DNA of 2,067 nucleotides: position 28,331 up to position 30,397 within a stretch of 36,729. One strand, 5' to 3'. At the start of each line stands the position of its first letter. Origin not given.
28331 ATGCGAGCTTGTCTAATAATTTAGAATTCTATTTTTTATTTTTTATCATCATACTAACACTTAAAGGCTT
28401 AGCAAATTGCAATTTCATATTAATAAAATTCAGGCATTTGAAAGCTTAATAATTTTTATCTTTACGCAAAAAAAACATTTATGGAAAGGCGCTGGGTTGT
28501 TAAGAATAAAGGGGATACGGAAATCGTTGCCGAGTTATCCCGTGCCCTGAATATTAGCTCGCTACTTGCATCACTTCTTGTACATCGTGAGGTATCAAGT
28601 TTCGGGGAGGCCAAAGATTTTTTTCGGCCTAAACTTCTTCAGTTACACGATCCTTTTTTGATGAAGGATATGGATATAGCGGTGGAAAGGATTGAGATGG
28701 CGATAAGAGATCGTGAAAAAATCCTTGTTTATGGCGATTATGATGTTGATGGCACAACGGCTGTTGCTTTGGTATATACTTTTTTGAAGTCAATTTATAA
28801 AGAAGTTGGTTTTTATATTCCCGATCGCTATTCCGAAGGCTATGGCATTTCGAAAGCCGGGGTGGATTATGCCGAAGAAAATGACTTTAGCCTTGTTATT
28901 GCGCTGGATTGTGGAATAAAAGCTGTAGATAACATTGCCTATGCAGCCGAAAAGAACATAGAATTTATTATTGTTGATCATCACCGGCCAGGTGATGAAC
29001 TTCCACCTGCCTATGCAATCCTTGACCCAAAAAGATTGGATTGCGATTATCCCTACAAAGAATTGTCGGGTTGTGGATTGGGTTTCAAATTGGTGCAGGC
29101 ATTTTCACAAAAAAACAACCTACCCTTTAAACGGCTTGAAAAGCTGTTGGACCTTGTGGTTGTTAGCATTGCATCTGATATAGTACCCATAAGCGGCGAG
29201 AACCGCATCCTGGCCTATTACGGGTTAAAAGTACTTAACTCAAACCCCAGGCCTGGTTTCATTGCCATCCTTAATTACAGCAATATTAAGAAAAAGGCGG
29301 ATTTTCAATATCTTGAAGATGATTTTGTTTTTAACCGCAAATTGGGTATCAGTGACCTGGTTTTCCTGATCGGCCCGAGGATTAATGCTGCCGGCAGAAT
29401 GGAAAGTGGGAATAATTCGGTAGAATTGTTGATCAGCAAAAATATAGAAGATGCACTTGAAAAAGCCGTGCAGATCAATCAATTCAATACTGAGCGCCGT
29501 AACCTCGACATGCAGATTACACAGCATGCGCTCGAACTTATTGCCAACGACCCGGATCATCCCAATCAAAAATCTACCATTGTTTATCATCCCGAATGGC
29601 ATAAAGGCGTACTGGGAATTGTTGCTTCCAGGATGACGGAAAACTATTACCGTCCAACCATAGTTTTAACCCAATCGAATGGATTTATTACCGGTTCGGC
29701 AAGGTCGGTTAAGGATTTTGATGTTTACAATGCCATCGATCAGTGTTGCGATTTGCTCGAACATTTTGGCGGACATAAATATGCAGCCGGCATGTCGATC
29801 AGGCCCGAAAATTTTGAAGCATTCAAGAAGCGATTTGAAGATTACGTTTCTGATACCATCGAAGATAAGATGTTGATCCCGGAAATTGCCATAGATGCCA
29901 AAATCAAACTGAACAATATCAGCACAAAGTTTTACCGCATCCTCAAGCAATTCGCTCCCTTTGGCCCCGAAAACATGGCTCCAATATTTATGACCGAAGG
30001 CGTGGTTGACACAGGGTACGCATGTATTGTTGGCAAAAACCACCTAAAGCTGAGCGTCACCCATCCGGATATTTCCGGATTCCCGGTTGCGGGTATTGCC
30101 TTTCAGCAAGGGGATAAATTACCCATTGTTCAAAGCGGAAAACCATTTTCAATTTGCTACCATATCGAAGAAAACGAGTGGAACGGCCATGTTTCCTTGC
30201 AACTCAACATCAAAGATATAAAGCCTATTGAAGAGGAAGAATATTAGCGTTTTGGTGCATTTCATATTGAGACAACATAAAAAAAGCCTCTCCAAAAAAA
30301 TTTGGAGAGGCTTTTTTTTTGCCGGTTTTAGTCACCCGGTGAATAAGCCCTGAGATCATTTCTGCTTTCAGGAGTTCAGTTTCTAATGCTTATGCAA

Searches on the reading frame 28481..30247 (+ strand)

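Call 64: search_protein_families(library=pfam, max_evalue=0.001, proteins=[window:28481-30247:+])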
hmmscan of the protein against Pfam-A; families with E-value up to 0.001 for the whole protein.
window:28481-30247:+ (588 aa): 3 families
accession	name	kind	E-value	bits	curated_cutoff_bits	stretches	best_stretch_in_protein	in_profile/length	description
PF17768.7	RecJ_OB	-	7.5e-28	97.2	27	1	471-579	1-107/107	RecJ OB domain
PF01368.27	DHH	-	7.5e-27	94.5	28.1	1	80-229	1-124/125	DHH family, N-terminal domain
PF02272.25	DHHA1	-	4e-17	63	25.9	1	366-457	5-101/102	DHHA1 domain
